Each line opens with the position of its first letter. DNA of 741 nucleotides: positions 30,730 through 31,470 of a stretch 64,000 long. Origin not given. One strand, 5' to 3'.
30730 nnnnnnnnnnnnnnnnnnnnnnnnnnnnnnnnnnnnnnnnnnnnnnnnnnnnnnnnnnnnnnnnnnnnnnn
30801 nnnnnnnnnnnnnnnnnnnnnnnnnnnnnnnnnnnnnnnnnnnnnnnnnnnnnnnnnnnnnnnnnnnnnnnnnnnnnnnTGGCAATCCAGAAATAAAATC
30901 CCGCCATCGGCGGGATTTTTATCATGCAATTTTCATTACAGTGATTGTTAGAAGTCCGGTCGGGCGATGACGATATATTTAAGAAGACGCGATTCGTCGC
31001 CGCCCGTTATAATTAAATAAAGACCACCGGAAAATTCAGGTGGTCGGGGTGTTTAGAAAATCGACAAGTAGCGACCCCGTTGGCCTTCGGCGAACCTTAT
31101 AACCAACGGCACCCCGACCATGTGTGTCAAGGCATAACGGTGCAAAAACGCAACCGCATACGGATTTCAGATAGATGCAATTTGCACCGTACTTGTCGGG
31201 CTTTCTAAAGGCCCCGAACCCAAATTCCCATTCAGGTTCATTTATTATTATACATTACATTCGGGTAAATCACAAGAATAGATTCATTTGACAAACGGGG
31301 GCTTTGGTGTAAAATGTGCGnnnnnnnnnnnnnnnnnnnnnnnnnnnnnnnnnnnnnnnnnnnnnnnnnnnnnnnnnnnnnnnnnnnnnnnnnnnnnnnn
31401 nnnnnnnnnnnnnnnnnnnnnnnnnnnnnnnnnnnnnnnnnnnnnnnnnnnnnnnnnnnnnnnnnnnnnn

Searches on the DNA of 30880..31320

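Call 68: search_rna_families(source=window, start=30880, end=31320, threshold=evalue, max_evalue=10)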
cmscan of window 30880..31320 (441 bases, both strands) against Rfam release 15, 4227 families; matches with E-value up to 10: 14.
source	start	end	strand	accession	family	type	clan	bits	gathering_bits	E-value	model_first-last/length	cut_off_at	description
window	30888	30946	-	RF02064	STnc370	Gene; sRNA;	-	26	54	0.26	1-71/71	no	Enterobacterial sRNA STnc370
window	30894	30919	+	RF01772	rnk_pseudo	Cis-reg; leader;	-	18.1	55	1.3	72-100/108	no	Pseudomonas rnk leader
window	30886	30937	+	RF01770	rimP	Cis-reg; leader;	-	17.4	47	2.7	23-102/102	no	Gammaprotebacteria rimP leader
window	30888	30949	-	RF01772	rnk_pseudo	Cis-reg; leader;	-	17.2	55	2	1-108/108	no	Pseudomonas rnk leader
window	30880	30920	+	RF01394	isrK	Gene; sRNA;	-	16.3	50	0.35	35-77/77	5'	isrK Hfq binding RNA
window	30880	30919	+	RF01393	isrJ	Gene; sRNA;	-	16.1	37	1.8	32-75/75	5'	isrJ Hfq binding RNA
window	30962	31006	+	RF01221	snoU6-47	Gene; snRNA; snoRNA; CD-box;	-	15.2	54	8.9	1-132/132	no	Small nucleolar RNA U6-47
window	30962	31008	+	RF01277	snoU54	Gene; snRNA; snoRNA; CD-box;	CL00008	15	35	3.2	1-67/67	no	Small nucleolar RNA U54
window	30891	30922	+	RF02628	Hrs1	Gene; sRNA;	-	14.7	56.4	3.1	1-74/74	no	Hfq-regulated sRNA 1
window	30893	30953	-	RF02450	ncr1175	Gene; sRNA;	-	14.2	60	6.3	1-110/110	no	Bacillus sRNA ncr1175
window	30880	30920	+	RF02144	rsmX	Gene;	CL00106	13.8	56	3.5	77-114/114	5'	rsmX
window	31016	31113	-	RF00534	SgrS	Gene; antisense;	-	13.1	37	0.22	1-232/232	no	SgrS RNA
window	30880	30923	+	RF00513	Trp_leader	Cis-reg; leader;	-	12.9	41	9.6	44-100/100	5'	Tryptophan operon leader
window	30880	30921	+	RF01400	istR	Gene; antitoxin;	-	12.4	45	6.1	90-130/130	5'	istR Hfq binding RNA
